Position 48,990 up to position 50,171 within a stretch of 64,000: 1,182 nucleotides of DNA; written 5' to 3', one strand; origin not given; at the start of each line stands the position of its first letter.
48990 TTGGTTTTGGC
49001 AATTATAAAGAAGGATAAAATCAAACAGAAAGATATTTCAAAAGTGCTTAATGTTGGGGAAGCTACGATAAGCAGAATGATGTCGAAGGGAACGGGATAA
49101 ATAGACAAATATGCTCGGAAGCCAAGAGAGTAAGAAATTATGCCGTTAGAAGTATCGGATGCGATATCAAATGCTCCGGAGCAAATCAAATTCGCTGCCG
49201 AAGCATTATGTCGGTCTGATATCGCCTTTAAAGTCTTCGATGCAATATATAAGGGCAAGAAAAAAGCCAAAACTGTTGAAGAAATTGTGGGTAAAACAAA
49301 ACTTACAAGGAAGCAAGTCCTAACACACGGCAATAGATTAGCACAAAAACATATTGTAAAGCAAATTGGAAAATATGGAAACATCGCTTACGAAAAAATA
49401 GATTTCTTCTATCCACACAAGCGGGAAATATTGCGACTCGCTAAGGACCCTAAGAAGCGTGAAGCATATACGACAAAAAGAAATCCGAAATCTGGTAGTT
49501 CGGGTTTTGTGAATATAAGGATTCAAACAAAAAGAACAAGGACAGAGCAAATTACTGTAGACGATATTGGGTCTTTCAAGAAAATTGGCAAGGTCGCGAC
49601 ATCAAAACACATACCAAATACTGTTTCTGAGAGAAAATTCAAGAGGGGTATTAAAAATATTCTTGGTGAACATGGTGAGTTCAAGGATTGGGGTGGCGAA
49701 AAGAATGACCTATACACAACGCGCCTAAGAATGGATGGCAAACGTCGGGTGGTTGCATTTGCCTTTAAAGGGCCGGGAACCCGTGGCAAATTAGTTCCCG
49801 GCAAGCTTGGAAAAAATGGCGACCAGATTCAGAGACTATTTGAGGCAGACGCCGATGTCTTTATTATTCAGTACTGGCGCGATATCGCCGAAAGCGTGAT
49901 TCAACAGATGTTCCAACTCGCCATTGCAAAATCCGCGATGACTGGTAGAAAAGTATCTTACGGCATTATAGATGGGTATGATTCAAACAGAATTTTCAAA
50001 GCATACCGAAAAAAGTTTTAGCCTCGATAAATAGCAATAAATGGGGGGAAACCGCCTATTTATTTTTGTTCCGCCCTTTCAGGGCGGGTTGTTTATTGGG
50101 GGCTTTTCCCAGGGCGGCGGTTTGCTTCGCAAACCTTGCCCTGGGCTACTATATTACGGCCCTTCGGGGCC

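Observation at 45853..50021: AT-rich island carrying a single-chain type IIL/IIG R-M enzyme, a small HTH protein and a possible nuclease-like protein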

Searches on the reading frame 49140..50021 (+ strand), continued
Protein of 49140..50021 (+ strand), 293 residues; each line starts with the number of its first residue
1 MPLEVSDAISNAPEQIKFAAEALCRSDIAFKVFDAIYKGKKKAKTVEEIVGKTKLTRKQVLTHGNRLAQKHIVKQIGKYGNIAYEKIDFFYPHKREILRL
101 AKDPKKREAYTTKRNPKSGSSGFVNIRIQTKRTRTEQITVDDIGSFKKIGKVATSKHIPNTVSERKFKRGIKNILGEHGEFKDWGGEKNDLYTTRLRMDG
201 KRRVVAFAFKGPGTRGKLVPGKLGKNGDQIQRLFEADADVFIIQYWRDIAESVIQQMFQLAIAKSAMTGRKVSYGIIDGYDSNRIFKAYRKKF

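Call 58: search_protein_families(library=pfam, alignment_id=A3, max_evalue=0.00001)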
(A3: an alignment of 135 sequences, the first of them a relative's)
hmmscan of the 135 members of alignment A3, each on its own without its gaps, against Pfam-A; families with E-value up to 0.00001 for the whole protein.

A. member 1, L073:4287-4739:+ (150 aa): 0 families

B. families by the number of members that match (of 135 scanned): 146 families (the first 25 are shown)
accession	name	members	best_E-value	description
PF07992.20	Pyr_redox_2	2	5.3e-61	Pyridine nucleotide-disulphide oxidoreductase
PF00009.33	GTP_EFTU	2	4.3e-56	Elongation factor Tu GTP binding domain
PF00326.27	Peptidase_S9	2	4.5e-56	Prolyl oligopeptidase family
PF06421.17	LepA_C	2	3.7e-52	GTP-binding protein LepA C-terminus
PF01555.25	N6_N4_Mtase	2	1.5e-39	DNA methylase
PF13173.12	AAA_14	2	7.7e-26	AAA domain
PF00004.35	AAA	2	7.8e-22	ATPase family associated with various cellular activities (AAA)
PF00679.30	EFG_C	2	1.4e-20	Elongation factor G C-terminus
PF00239.26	Resolvase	2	3.5e-19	Resolvase, N terminal domain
PF09509.15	Hypoth_Ymh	2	1.4e-17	Protein of unknown function (Hypoth_ymh)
PF07728.20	AAA_5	2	2.1e-17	AAA domain (dynein-related subfamily)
PF07508.19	Recombinase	2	3.3e-15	Recombinase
PF13174.12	TPR_6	2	2.5e-11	Tetratricopeptide repeat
PF13408.12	Zn_ribbon_recom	2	6.5e-11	Recombinase zinc beta ribbon domain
PF03144.31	GTP_EFTU_D2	2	9.8e-11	Elongation factor Tu domain 2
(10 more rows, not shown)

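Call 59: search_protein_families(library=padloc, alignment_id=A3, max_evalue=1e-10)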
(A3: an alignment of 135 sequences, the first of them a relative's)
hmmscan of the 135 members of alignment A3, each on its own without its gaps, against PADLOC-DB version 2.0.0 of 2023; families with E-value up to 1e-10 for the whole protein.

A. member 1, L073:4287-4739:+ (150 aa): 0 families

B. families by the number of members that match (of 135 scanned): 101 families (the first 25 are shown)
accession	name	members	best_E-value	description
PDLC04592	PDC-M34B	3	2.2e-31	-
PDLC03353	MTase_II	2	7.2e-45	Type II methyltransferase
PDLC03387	MTase_II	2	8.1e-40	Type II methyltransferase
PDLC03371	MTase_II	2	2.5e-39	Type II methyltransferase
PDLC03299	MTase_II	2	2.8e-32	Type II methyltransferase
PDLC03320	MTase_II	2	8.7e-20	Type II methyltransferase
PDLC03339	MTase_II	2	9.5e-16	Type II methyltransferase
PDLC03243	MTase_II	1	7.5e-111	Type II methyltransferase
PDLC00028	DruM2|DruM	1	1.4e-90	DNA cytosine methylase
PDLC02265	AbiEi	1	7.3e-73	AbiEi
PDLC03963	SoFic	1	1.8e-72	-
PDLC02283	AbiEi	1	1.4e-69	AbiEi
PDLC02225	AbiEi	1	1.1e-64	AbiEi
PDLC03272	MTase_II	1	2.3e-47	Type II methyltransferase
PDLC03714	oMTase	1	6.8e-46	orphan methyltransferase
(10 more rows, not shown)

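Call 60: search_protein_families(library=padloc, proteins=[L008:9534-10049:+, L047:702-1208:+, L019:9529-10083:+, L062:3736-4524:+, L070:6824-7552:+, L007:2659-3171:+, L016:2310-2822:+], max_evalue=0.001)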
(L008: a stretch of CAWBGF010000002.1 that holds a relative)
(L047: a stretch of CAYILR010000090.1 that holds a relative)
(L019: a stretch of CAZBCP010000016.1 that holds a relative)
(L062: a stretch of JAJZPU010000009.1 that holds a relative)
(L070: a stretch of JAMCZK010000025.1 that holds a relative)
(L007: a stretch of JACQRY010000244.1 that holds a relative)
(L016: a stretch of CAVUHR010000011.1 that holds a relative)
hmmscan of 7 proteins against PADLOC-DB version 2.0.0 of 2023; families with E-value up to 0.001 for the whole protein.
L008:9534-10049:+ (171 aa): 3 families
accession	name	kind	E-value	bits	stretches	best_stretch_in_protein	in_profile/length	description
PDLC04592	PDC-M34B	-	1.7e-16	58.5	1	26-137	59-170/192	-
PDLC04591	PDC-M34B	-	4.7e-09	34.3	1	26-120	52-146/185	-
PDLC04590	PDC-M34B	-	4.4e-07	27.9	1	23-138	11-126/147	-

L047:702-1208:+ (168 aa): 1 family
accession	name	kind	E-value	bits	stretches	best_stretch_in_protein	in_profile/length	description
PDLC04592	PDC-M34B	-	2.6e-08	31.8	1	11-141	45-168/192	-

L019:9529-10083:+ (184 aa): 2 families
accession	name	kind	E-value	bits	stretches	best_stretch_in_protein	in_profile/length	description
PDLC04592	PDC-M34B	-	9e-12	43.1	1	11-161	37-179/192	-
PDLC04590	PDC-M34B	-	0.00011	20.2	1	37-148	18-122/147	-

L062:3736-4524:+ (262 aa): 3 families
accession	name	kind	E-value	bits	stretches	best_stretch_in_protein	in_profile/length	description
PDLC04592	PDC-M34B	-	1.1e-24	85.2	1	99-259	29-189/192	-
PDLC04591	PDC-M34B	-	1.8e-15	55.3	1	98-260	22-184/185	-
PDLC04590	PDC-M34B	-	6.8e-15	53.3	1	125-248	9-133/147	-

L070:6824-7552:+ (242 aa): 3 families
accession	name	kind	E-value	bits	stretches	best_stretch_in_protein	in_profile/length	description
PDLC04592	PDC-M34B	-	2.2e-31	107.1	1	81-237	34-191/192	-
PDLC04591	PDC-M34B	-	6e-21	73.1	1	83-237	29-185/185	-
PDLC04590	PDC-M34B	-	1.5e-15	55.5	1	109-233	16-142/147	-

L007:2659-3171:+ (170 aa): 1 family
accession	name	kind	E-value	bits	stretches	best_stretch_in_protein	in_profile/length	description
PDLC04592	PDC-M34B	-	1e-09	36.4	1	17-142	49-167/192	-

L016:2310-2822:+ (170 aa): 3 families
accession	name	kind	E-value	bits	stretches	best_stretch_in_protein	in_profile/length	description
PDLC04592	PDC-M34B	-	2.8e-27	93.7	1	26-152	59-185/192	-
PDLC04590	PDC-M34B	-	7.4e-15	53.2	1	26-155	14-143/147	-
PDLC04591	PDC-M34B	-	6.1e-13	47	1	26-152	52-179/185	-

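Call 66: search_protein_families(library=padloc, proteins=[L016:1764-2057:+, L016:2058-2300:+, L008:9078-9311:+, L008:9315-9527:+, L070:6604-6822:+, L062:3546-3734:+, L062:3335-3553:+, L047:279-506:+, L004:7788-7994:+, L001:7356-7742:+], max_evalue=0.01)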
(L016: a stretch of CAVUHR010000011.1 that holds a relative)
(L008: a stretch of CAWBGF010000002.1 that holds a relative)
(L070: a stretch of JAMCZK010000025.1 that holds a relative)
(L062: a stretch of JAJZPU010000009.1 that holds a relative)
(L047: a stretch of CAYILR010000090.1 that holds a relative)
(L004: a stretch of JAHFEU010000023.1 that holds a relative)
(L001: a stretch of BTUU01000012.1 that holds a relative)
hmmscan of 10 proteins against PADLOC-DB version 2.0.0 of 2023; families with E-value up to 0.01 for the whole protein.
L016:1764-2057:+ (97 aa): 1 family
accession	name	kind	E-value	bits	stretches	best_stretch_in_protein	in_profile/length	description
PDLC04789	PDC-S01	-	0.0065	13.5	1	28-68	197-234/375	-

L016:2058-2300:+ (80 aa): 0 families

L008:9078-9311:+ (77 aa): 0 families

L008:9315-9527:+ (70 aa): 0 families

L070:6604-6822:+ (72 aa): 0 families

L062:3546-3734:+ (62 aa): 1 family
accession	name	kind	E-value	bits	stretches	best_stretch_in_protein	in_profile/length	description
PDLC04775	PDC-M69A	-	0.0064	15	0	28-58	15-45/113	-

L062:3335-3553:+ (72 aa): 2 families
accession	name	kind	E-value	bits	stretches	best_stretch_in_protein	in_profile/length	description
PDLC01268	CasR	-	0.0016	16.5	1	27-67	124-164/179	"CAS-I,CAS-II,CAS-III,CAS-IV,CAS-V,CAS-VI; associated_signaling"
PDLC01857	CARF3--CARF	-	0.0053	14.4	1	28-63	131-166/201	-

L047:279-506:+ (75 aa): 0 families

L004:7788-7994:+ (68 aa): 1 family
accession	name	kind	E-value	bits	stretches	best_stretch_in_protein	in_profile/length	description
PDLC01438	Csa3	-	0.0038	15.3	1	10-52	138-179/305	"CAS-I,CAS-II,CAS-III,CAS-IV,CAS-V,CAS-VI; associated_signaling"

L001:7356-7742:+ (128 aa): 1 family
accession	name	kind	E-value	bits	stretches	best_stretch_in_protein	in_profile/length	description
PDLC04369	PDC-M05A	-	0.002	15.8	1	73-108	33-68/201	-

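Call 73: find_related_loci(query=A1, collection=viral_contigs, flank=8000)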
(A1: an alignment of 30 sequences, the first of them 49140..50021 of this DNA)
Query A1 (293 aa) in viral_contigs; peptide patterns used: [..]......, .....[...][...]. (x = any residue, [..] = any of these).
26 stretches matched a pattern; 2 encode a relative of the query (tblastn E <= 1e-3); 2 distinct loci.
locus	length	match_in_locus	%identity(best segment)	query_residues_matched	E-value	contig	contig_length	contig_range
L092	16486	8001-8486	39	136-291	2e-27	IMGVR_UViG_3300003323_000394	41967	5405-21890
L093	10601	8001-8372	41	162-289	9e-27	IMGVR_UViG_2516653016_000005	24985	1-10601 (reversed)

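Call 76: search_protein_families(library=pfam, proteins=[L092:6514-7191:+, L092:7204-7854:+, L092:7854-8537:+, L092:8556-9581:+, L093:7359-8417:+, L093:8833-9639:-], max_evalue=0.01)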
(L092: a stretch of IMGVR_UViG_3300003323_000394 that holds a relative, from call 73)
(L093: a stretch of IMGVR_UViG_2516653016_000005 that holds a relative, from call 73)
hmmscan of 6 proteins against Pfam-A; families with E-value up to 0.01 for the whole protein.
L092:6514-7191:+ (225 aa): 1 family
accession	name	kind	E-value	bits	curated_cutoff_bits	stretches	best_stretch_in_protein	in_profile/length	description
PF18864.6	AbiTii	-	2.5e-34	119.6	27.6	1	13-204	2-188/189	AbiTii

L092:7204-7854:+ (216 aa): 1 family
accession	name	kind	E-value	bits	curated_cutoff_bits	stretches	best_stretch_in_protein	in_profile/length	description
PF18864.6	AbiTii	-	6.5e-33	115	27.6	1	3-195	2-188/189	AbiTii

L092:7854-8537:+ (227 aa): 0 families

L092:8556-9581:+ (341 aa): 1 family
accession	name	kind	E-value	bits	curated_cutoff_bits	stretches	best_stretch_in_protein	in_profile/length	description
PF18863.6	AbiJ_NTD4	-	2.8e-23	83.5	34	1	55-211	2-150/152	AbiJ N-terminal domain 4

L093:7359-8417:+ (352 aa): 0 families

L093:8833-9639:- (268 aa): 0 families

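Call 85: find_related_loci(query=A6, collection=metagenome_contigs, flank=5000)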
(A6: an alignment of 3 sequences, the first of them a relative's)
Query A6 (170 aa) in metagenome_contigs; peptide patterns used: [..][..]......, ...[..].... (x = any residue, [..] = any of these).
258 stretches matched a pattern; 194 encode a relative of the query (tblastn E <= 1e-3); the best 80 are kept; 80 distinct loci.
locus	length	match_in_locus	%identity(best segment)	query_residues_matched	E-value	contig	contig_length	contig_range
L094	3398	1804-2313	68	1-170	1e-84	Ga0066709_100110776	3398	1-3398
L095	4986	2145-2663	66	1-170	9e-81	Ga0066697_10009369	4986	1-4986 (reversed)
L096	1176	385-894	65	1-170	4e-83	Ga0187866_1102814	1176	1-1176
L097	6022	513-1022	65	1-170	6e-77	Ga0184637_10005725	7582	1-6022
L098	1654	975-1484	64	1-170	7e-80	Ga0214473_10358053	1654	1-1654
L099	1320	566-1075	62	1-170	3e-78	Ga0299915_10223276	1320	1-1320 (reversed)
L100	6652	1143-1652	60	1-170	6e-74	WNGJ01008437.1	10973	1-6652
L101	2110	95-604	61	1-170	3e-75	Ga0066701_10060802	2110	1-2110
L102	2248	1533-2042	61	1-170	5e-74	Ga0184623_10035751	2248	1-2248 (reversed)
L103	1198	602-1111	62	1-170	2e-77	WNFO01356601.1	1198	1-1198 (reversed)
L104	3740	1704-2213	59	1-170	2e-72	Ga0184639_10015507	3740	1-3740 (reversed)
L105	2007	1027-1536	61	1-170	3e-74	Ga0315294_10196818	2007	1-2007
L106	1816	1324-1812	63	1-163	1e-74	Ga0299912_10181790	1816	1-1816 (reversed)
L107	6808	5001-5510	64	1-170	1e-71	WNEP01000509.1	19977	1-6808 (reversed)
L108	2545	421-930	62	1-170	9e-73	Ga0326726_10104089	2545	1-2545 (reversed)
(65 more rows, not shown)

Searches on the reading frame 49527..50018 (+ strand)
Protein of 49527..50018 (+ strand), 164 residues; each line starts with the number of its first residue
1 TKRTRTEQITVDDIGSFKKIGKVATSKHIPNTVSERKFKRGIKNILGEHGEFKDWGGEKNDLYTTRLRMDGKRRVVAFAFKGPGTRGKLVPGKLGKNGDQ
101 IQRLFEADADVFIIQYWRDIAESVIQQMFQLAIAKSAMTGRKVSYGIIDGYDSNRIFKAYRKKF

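Call 36: predict_structure(alignment_id=A2)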
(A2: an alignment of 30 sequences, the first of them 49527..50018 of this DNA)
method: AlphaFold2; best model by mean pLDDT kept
length: 164 residues; sequences in the alignment: 30
mean_pLDDT: 91.8   pTM: 0.88
mean pLDDT of the five models: 91.8, 90.7, 90.6, 90.4, 90.0
residues with pLDDT >= 90: 127; 70-90: 30; 50-70: 7; < 50: 0
segments of 3 or more residues with pLDDT < 50: none
pLDDT, mean of each block of 10 residues (from residue 1): 85 96 93 92 93 74 93 95 84 85 94 96 97 96 97 97 95
secondary structure, 60 per line:
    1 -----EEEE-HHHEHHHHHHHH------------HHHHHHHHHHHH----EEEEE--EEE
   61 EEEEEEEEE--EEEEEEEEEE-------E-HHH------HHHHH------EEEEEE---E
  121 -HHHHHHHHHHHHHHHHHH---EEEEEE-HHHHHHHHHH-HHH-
elements in order: E6-9 H15-22 H35-46 E51-55 E58-69 E72-81 H100-104 E111-116 H122-139 E143-148 H150-159

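Call 47: fold_search(model_id=the predicted structure, library=pdb)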
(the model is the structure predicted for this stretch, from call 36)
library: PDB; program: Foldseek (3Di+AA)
matches with E <= 10: 1001; with E <= 0.001: 0
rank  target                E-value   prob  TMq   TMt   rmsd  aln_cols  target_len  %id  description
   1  8q3b_E                7.4e-03  0.85  0.33  0.28   7.5       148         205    8  The closed state of the ASFV apo-RNA polymerase (released 2024-02-14)
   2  9m70_B                9.5e-03  0.57  0.29  0.21  10.2       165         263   13  Crystal Structure of the Carboxyltransferase Subunit of Acetyl-CoA carboxylase from Chloroflexus aurantiacus (released 2026-03-11)
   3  9m70_D                1.9e-02  0.57  0.31  0.22   9.7       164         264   15  Crystal Structure of the Carboxyltransferase Subunit of Acetyl-CoA carboxylase from Chloroflexus aurantiacus (released 2026-03-11)
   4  9a4k_B                2.1e-02  0.47  0.27  0.16   9.7       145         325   14  Integrative model of ACCD-ACCA by crosslinking MS and deep learning (released 2024-09-18)
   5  6e0s                  3.2e-02  0.38  0.24  0.17  13.0       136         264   12  Crystal structure of MEM-A1, a subclass B3 metallo-beta-lactamase isolated from a soil metagenome library (released 2018-07-25)
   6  5xog_E                3.8e-02  0.87  0.42  0.34   6.2       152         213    8  RNA Polymerase II elongation complex bound with Spt5 KOW5 and Elf1 (released 2017-08-16)
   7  5iqk_A                4.1e-02  0.38  0.24  0.17  13.7       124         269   15  Rm3 metallo-beta-lactamase (released 2016-03-23)
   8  8ez4_L                4.9e-02  0.38  0.29  0.12  10.6       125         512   10  Plasmodium falciparum M17 in complex with inhibitor 9aa (released 2023-01-18)
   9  8uz2_A                5.5e-02  0.21  0.24  0.16   9.4       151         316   12  E. coli acetyl-CoA carboxylase, narrow helical local reconstruction, 3.18 Angstrom (released 2024-11-20)
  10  6vm6_B                6.3e-02  0.47  0.36  0.17  10.2       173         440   10  Structure of Acinetobacter baumannii Cap4 SAVED/CARF-domain containing receptor with the cyclic trinucleotide 2'3'3'-c (released 2020-06-17)
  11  4awz_A                6.3e-02  0.28  0.24  0.17  13.5       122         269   11  Crystal Structure of the Mobile Metallo-beta-Lactamase AIM-1 from Pseudomonas aeruginosa: Insights into Antibiotic Bin (released 2012-06-20)
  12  8zv0_B                6.7e-02  0.41  0.27  0.22   8.6       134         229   12  Structure of G131R-hPCC BCCP-CT Conformation (released 2025-11-19)
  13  6vm6_E                6.7e-02  0.41  0.35  0.17  10.2       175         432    8  Structure of Acinetobacter baumannii Cap4 SAVED/CARF-domain containing receptor with the cyclic trinucleotide 2'3'3'-c (released 2020-06-17)
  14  8v87_b                6.7e-02  0.21  0.28  0.14  11.3       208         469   11  60S ribosome biogenesis intermediate (Dbp10 post-catalytic structure - Overall map) (released 2024-05-01)
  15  4x2t_L                7.1e-02  0.30  0.28  0.12  10.7       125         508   10  X-ray crystal structure of the orally available aminopeptidase inhibitor, Tosedostat, bound to the M17 Leucyl Aminopep (released 2015-02-18)
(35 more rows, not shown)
